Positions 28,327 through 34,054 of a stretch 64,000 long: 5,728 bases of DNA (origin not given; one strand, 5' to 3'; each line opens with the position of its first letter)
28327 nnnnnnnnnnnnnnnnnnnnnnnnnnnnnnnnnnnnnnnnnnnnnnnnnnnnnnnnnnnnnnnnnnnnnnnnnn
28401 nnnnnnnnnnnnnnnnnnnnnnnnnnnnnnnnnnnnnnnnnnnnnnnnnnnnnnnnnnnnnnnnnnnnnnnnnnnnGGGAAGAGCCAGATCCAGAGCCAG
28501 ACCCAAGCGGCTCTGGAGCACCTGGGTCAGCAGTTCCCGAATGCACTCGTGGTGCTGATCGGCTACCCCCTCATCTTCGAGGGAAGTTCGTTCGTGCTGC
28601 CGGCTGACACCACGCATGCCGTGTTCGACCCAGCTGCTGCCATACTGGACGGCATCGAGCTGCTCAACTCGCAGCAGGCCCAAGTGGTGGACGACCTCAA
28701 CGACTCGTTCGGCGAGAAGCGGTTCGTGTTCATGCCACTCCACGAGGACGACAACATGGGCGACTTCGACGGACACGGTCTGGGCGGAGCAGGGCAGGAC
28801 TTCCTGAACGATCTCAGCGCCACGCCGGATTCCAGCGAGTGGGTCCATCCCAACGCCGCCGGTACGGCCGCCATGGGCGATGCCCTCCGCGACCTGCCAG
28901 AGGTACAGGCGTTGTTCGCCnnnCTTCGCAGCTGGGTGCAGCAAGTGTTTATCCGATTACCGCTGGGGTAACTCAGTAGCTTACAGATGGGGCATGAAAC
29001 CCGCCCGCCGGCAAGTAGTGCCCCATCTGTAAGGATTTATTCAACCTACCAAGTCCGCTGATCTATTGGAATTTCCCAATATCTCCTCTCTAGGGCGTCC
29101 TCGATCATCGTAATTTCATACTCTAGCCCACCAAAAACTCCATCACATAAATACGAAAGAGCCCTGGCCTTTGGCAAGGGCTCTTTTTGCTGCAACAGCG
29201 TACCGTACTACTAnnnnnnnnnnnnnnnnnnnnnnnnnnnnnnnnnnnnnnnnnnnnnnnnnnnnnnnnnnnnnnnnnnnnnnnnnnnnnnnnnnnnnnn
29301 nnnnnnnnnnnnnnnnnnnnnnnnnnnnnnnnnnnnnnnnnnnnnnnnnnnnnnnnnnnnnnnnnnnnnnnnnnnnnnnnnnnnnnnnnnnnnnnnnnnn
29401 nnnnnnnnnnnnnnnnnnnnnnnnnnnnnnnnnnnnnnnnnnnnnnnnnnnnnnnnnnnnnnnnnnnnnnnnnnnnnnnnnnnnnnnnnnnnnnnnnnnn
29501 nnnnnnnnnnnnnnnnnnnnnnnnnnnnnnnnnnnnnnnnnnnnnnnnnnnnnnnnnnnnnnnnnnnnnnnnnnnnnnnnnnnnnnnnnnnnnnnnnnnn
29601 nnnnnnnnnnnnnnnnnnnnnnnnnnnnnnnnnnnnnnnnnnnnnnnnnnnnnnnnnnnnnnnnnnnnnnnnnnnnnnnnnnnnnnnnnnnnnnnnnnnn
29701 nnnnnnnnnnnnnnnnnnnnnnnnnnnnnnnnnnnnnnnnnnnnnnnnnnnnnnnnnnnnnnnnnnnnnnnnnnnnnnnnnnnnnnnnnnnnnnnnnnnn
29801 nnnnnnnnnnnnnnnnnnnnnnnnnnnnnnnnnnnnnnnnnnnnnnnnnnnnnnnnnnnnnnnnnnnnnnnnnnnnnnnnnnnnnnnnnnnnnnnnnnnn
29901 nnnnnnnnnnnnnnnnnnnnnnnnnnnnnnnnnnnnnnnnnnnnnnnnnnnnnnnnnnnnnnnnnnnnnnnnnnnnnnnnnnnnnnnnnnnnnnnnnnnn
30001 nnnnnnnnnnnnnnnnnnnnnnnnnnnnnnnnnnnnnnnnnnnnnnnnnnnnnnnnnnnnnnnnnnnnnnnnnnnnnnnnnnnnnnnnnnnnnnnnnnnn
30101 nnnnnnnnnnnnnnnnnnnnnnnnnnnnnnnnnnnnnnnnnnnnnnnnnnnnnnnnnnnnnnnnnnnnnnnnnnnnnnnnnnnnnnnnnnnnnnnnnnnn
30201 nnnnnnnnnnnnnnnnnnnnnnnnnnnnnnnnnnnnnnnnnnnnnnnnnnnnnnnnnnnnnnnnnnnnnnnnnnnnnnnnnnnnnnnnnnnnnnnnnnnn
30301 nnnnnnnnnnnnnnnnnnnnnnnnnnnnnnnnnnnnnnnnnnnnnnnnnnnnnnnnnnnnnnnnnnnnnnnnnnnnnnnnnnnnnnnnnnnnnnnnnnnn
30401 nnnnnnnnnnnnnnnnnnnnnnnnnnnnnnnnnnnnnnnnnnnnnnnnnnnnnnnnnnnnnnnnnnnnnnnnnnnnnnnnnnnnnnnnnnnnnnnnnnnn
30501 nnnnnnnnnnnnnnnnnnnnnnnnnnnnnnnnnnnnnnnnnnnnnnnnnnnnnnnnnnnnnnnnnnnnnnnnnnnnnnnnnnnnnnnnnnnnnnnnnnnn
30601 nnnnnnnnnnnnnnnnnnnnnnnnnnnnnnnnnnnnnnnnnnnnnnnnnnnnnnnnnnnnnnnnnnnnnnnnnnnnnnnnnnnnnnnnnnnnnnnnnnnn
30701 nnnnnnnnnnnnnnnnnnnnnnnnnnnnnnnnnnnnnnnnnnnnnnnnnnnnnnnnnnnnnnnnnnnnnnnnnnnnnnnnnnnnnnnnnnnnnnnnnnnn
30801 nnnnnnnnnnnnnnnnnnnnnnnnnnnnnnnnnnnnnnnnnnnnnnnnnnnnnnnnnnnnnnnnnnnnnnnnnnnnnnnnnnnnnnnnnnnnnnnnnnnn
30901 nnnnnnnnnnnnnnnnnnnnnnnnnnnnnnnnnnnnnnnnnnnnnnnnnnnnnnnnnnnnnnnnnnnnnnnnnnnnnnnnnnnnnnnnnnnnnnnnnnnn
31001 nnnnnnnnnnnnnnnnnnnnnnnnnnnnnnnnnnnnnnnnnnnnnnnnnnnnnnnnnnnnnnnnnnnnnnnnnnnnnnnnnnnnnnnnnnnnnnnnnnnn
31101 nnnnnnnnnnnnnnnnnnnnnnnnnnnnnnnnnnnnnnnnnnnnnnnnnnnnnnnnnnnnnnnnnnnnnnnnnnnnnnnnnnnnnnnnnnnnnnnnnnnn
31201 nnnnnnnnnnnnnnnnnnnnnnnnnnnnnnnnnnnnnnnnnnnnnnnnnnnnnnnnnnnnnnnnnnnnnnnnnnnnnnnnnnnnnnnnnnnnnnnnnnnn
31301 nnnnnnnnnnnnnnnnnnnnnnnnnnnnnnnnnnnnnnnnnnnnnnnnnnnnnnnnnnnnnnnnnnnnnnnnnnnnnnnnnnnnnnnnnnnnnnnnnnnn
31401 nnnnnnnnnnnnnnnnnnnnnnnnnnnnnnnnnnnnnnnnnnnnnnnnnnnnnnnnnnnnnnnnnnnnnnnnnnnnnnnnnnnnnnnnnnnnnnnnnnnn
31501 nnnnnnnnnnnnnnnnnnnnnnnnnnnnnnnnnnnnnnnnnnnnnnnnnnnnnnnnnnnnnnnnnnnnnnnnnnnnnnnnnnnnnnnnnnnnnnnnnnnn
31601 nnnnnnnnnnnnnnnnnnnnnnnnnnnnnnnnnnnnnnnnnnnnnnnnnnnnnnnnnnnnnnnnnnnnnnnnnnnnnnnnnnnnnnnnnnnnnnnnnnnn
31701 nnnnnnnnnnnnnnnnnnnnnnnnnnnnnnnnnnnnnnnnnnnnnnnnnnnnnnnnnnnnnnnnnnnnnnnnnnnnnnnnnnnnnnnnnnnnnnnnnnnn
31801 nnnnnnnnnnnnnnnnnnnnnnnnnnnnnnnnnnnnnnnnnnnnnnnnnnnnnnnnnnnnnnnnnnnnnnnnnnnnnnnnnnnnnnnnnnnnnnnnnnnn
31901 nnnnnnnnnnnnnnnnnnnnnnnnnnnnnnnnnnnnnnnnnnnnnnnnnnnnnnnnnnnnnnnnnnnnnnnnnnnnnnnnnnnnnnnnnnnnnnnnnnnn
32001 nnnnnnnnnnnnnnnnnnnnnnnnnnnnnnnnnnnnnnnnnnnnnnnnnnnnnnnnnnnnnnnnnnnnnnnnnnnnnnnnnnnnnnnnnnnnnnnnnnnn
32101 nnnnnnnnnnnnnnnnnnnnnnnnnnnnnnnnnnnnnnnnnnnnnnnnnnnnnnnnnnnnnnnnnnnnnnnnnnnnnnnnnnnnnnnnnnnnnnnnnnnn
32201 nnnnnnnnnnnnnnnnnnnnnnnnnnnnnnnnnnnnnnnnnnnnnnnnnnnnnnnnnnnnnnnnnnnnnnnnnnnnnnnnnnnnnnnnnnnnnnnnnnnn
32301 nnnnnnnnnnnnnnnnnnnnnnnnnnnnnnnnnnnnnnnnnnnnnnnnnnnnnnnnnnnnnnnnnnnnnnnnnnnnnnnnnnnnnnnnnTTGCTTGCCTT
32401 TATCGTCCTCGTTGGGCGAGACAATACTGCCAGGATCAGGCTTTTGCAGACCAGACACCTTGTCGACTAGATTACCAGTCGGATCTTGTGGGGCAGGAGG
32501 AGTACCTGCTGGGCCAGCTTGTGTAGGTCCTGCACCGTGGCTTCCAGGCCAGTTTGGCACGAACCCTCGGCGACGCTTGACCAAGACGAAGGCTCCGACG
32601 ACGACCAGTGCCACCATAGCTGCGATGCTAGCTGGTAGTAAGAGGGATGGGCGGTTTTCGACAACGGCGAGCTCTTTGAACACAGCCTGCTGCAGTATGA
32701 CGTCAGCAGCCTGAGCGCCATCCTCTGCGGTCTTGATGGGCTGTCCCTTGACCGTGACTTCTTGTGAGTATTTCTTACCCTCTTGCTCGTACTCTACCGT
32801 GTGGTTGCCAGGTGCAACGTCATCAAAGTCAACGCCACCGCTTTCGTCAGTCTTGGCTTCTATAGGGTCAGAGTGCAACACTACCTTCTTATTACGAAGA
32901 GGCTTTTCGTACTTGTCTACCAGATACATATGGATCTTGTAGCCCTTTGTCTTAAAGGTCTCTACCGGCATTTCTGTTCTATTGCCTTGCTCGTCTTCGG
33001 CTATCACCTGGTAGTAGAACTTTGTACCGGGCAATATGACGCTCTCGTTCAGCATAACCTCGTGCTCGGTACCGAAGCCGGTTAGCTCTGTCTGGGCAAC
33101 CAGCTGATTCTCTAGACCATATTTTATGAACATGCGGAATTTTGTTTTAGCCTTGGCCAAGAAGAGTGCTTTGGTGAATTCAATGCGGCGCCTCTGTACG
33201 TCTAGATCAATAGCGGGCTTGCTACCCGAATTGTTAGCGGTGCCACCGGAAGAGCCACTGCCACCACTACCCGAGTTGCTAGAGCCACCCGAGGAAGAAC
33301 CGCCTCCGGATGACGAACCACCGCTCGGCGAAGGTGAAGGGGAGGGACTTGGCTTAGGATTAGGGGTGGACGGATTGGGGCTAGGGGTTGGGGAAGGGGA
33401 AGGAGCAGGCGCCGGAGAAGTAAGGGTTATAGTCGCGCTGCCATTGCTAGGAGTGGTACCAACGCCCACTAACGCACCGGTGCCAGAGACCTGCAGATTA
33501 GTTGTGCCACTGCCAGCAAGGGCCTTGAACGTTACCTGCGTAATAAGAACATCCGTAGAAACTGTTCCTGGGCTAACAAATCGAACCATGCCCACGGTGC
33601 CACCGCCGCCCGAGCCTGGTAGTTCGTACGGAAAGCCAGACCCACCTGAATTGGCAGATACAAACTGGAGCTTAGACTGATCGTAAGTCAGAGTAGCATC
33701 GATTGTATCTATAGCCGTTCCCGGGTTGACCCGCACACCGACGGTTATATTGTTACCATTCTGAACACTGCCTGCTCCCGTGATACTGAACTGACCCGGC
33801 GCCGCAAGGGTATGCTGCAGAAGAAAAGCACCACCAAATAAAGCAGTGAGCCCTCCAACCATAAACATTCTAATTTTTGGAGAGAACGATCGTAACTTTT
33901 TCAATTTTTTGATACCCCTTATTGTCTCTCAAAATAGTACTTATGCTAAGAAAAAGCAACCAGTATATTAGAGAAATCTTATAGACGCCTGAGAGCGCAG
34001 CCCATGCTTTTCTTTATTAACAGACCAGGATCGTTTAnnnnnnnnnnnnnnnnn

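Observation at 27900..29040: G+C-rich SGNH lipoprotein gene embedded in ~50% GC DNA: candidate acquisition from a high-GC donor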

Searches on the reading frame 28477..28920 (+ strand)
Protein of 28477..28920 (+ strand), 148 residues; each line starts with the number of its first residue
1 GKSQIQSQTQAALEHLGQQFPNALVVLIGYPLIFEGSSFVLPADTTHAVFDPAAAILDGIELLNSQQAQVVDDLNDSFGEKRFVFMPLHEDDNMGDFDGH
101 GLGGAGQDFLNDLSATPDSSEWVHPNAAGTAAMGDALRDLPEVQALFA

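Call 68: find_related_loci(query=A5, collection=metagenome_contigs, flank=8000)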
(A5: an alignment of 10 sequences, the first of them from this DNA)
Query A5 (148 aa) in metagenome_contigs; peptide patterns used: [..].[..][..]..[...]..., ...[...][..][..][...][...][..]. (x = any residue, [..] = any of these).
447 stretches matched a pattern; 2 encode a relative of the query (tblastn E <= 1e-3); 2 distinct loci.
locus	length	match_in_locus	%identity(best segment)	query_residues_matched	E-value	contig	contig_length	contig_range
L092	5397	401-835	45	3-147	3e-37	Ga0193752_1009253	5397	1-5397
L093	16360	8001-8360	29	7-139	7e-6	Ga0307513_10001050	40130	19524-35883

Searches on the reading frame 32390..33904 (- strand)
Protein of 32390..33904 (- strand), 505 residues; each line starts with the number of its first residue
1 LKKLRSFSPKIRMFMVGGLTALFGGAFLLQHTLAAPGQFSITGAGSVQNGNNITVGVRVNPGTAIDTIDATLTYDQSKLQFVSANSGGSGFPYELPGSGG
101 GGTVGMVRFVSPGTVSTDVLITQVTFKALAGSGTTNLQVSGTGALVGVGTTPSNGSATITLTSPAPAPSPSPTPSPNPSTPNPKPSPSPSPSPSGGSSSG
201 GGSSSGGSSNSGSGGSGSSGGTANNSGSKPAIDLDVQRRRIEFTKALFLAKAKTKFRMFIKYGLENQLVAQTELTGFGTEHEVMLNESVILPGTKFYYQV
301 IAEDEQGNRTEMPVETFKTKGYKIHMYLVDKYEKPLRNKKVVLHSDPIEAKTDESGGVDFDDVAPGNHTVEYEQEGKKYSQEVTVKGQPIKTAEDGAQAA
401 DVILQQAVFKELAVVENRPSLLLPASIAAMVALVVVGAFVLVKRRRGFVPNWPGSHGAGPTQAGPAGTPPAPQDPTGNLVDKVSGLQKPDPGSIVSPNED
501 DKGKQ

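Call 7: search_protein_families(library=pfam, proteins=[window:32390-33904:-], max_evalue=0.01)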
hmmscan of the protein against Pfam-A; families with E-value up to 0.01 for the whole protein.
window:32390-33904:- (505 aa): 3 families
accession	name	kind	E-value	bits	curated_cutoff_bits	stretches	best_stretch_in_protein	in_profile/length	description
PF00963.24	Cohesin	-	1.5e-07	32.1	24.1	1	38-144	2-119/139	Cohesin domain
PF13620.12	CarboxypepD_reg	-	0.00053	20.7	32.3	1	329-386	7-70/82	Carboxypeptidase regulatory-like domain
PF05887.16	Trypan_PARP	-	0.0032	17.9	100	1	121-193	19-95/134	Procyclic acidic repetitive protein (PARP)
